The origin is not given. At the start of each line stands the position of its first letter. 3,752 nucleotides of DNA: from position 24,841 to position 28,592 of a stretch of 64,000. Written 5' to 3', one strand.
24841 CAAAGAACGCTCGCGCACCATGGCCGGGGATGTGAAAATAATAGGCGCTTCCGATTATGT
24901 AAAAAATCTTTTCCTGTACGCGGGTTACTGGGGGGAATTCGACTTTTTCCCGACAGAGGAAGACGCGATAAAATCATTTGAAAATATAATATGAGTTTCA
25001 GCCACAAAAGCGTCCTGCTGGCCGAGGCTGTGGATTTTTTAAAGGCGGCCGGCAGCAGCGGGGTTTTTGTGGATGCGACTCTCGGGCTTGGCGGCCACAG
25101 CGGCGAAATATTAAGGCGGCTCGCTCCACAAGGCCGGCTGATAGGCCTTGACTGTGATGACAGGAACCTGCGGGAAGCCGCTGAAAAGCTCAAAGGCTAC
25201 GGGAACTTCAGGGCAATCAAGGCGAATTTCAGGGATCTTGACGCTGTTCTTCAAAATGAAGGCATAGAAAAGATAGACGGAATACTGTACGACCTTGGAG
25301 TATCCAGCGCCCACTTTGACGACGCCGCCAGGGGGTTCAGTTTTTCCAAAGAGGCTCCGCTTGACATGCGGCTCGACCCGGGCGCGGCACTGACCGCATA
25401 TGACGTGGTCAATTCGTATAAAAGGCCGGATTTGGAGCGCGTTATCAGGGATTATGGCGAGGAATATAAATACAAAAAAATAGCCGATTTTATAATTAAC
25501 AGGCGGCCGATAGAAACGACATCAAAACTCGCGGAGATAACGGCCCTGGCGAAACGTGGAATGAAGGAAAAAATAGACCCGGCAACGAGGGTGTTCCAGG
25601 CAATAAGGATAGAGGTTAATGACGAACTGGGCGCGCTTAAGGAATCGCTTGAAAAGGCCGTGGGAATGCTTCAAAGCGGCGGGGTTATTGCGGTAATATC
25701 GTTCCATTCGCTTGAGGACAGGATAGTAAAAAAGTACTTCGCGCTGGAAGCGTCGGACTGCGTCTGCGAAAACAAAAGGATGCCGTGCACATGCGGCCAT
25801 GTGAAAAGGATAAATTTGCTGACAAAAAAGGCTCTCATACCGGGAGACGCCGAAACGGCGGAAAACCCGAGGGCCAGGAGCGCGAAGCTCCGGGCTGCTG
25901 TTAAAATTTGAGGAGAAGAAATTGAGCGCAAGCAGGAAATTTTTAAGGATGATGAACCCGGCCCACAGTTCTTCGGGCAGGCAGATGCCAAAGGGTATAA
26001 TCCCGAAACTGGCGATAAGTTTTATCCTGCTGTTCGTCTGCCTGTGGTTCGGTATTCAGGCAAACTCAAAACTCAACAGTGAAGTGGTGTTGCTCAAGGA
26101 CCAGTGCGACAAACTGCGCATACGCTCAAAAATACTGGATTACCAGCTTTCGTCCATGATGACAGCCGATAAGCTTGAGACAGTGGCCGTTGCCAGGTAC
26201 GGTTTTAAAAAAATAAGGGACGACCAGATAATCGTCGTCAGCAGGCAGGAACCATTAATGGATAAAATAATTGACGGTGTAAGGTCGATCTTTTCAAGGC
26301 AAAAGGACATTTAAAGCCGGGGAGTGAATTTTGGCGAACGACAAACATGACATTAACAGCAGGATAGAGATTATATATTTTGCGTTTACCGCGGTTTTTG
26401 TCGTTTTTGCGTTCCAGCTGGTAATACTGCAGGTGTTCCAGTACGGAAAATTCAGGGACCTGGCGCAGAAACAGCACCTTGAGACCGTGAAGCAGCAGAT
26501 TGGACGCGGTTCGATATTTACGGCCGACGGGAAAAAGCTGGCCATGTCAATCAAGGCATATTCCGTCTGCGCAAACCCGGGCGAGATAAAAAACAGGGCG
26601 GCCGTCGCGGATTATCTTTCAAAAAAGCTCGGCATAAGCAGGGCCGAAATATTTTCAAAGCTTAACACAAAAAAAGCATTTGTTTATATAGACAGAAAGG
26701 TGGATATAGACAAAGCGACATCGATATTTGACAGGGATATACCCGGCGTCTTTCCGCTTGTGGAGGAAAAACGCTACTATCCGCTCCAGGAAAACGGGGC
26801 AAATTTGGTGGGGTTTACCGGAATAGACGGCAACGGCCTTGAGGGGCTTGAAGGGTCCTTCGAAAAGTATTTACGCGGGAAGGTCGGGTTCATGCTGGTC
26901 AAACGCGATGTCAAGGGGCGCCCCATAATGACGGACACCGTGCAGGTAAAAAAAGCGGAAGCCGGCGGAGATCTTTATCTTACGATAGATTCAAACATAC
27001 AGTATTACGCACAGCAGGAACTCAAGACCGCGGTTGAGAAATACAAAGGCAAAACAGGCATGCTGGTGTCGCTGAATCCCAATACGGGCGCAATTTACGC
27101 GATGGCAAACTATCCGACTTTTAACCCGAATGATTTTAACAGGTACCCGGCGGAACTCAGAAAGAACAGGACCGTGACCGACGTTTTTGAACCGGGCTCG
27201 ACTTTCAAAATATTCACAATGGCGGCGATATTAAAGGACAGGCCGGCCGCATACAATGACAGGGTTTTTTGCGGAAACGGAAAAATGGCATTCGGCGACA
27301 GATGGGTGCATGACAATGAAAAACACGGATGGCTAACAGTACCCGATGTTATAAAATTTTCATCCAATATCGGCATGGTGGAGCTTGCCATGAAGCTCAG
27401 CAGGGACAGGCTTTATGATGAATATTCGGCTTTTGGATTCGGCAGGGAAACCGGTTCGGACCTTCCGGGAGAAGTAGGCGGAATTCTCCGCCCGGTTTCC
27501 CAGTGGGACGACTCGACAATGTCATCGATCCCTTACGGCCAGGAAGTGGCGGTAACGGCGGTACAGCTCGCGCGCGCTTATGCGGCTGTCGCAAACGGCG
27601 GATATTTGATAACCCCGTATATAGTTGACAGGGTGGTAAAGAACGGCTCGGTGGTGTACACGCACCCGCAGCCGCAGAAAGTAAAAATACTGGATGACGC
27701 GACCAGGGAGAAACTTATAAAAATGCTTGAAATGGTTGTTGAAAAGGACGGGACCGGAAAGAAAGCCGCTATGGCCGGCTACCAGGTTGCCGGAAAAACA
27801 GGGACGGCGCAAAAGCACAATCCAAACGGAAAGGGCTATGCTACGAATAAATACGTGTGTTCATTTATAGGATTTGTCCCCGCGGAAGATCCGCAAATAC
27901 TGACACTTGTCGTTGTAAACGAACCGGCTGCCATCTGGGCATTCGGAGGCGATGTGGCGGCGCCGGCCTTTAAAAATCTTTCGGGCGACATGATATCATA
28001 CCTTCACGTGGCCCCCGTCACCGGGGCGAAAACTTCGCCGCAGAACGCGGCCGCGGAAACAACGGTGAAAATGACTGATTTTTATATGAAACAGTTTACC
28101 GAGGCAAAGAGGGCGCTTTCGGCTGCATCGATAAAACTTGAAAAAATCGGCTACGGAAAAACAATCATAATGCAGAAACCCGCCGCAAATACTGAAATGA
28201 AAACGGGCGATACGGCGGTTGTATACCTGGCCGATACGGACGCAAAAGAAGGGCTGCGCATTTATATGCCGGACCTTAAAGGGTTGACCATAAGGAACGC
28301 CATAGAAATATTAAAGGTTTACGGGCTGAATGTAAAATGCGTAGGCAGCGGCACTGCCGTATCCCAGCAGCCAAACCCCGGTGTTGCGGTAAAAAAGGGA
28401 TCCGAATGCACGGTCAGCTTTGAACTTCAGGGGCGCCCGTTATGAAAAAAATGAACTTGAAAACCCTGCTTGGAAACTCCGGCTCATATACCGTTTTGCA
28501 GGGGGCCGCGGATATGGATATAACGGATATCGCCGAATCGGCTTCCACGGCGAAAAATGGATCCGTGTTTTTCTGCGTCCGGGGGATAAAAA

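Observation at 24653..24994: STAS-domain (anti-sigma antagonist-like) protein embedded between mraZ and rsmH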

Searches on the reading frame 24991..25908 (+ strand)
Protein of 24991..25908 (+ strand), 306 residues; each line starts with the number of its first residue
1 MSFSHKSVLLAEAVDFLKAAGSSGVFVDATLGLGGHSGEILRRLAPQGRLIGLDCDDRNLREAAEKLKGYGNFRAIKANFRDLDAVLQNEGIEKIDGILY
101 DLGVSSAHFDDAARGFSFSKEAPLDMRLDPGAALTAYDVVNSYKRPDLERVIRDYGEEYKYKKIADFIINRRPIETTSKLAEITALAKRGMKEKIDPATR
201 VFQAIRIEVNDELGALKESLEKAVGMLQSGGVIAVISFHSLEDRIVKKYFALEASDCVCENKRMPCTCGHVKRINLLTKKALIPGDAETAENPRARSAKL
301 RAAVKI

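Call 3: search_protein_families(library=pfam, proteins=[window:24991-25908:+], max_evalue=1)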
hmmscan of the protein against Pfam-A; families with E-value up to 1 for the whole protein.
window:24991-25908:+ (306 aa): 6 families
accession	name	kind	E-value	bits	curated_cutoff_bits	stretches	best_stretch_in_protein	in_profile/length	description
PF01795.25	Methyltransf_5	-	1.4e-103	347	27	1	3-305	2-308/309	MraW methylase family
PF13847.12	Methyltransf_31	-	0.00027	21.1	27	1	32-99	13-79/145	Methyltransferase domain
PF08242.18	Methyltransf_12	-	0.00082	20.5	30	1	33-99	3-70/98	Methyltransferase domain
PF13649.12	Methyltransf_25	-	0.0011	20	27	1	31-85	6-60/97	Methyltransferase domain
PF08704.16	GCD14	-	0.026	14.6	26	1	25-103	43-122/247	tRNA methyltransferase complex GCD14 subunit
PF08241.18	Methyltransf_11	-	0.21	12.7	21.2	1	33-83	3-54/95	Methyltransferase domain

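Call 4: search_protein_families(library=ncbifam, proteins=[window:24991-25908:+], max_evalue=1)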
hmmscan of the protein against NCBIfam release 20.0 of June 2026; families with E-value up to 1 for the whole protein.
window:24991-25908:+ (306 aa): 5 families
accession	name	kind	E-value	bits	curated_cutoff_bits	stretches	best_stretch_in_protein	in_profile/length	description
TIGR00006.1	TIGR00006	equivalog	2.2e-97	326.3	154.3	1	3-305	5-309/310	16S rRNA (cytosine(1402)-N(4))-methyltransferase RsmH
NF041658.1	ornithlipidmtase_OlsG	equivalog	3.8e-06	26.8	350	1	24-108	42-126/191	ornithine lipid N-methyltransferase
NF053511.1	tRNA_U34_MnmM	equivalog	5.9e-06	25.9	135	1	22-103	17-97/183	tRNA 5-(aminomethyl)-2-thiouridylate-methyltransferase MnmM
TIGR00563.1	rsmB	equivalog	0.015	14.4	269.05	1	27-105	250-327/437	16S rRNA (cytosine(967)-C(5))-methyltransferase RsmB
NF001244.0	PRK00216.1-5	equivalog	0.077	12.3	216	0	11-77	38-106/236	bifunctional demethylmenaquinone methyltransferase/2-methoxy-6-polyprenyl-1,4-benzoquinol methylase UbiE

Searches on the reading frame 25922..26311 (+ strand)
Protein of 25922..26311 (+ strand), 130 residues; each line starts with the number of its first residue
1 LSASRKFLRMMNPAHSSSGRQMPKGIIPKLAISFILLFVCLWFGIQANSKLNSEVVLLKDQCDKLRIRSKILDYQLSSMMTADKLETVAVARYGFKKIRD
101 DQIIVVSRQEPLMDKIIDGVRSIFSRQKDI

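Call 3: search_protein_families(library=pfam, proteins=[window:25922-26311:+], max_evalue=1)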
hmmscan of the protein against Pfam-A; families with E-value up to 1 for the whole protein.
window:25922-26311:+ (130 aa): 1 family
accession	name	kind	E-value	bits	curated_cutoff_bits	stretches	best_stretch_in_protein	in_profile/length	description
PF04977.20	DivIC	-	4.7e-05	23.6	28.9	1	30-105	1-77/80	Septum formation initiator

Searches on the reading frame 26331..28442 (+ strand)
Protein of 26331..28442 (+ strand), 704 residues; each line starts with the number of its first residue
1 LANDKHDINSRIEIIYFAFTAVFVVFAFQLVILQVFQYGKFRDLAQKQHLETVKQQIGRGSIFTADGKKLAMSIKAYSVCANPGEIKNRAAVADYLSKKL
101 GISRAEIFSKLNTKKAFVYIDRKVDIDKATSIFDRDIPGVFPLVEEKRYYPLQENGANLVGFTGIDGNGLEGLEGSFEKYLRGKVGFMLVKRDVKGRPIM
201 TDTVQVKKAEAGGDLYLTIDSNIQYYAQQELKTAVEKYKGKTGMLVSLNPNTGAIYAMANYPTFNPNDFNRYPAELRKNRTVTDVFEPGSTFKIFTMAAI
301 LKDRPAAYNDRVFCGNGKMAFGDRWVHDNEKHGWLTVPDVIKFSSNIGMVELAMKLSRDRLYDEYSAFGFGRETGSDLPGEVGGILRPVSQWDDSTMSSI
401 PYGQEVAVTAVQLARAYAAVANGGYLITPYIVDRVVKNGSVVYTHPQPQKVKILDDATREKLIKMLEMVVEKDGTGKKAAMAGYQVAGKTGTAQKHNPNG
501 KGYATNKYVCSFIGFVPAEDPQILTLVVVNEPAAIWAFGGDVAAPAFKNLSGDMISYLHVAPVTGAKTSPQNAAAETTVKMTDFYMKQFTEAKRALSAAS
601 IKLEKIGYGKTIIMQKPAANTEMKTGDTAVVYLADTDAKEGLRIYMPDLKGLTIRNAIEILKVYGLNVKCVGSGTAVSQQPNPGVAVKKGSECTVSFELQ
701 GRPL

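Call 3: search_protein_families(library=pfam, proteins=[window:26331-28442:+], max_evalue=1)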
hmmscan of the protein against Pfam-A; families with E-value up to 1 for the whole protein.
window:26331-28442:+ (704 aa): 5 families
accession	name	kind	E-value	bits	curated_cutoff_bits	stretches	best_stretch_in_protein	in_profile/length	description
PF00905.27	Transpeptidase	-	2.5e-74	250.6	22.1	1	243-550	1-297/299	Penicillin binding protein transpeptidase domain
PF03793.24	PASTA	-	2.5e-18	66.2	23.2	2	645-695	2-60/64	PASTA domain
PF03717.20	PBP_dimer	-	1.1e-14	55.7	24.4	1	58-200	5-177/180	Penicillin-binding Protein dimerisation domain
PF22367.1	FlgE_3rd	-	0.0053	17.4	27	1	525-588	45-108/121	Flagellar hook protein FlgE, third domain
PF20823.2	Cmr2_Zn-bd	-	0.27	11.8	27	0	313-335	10-32/58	CRISPR RNA silencing complex Cmr2 subunit, Zn-binding domain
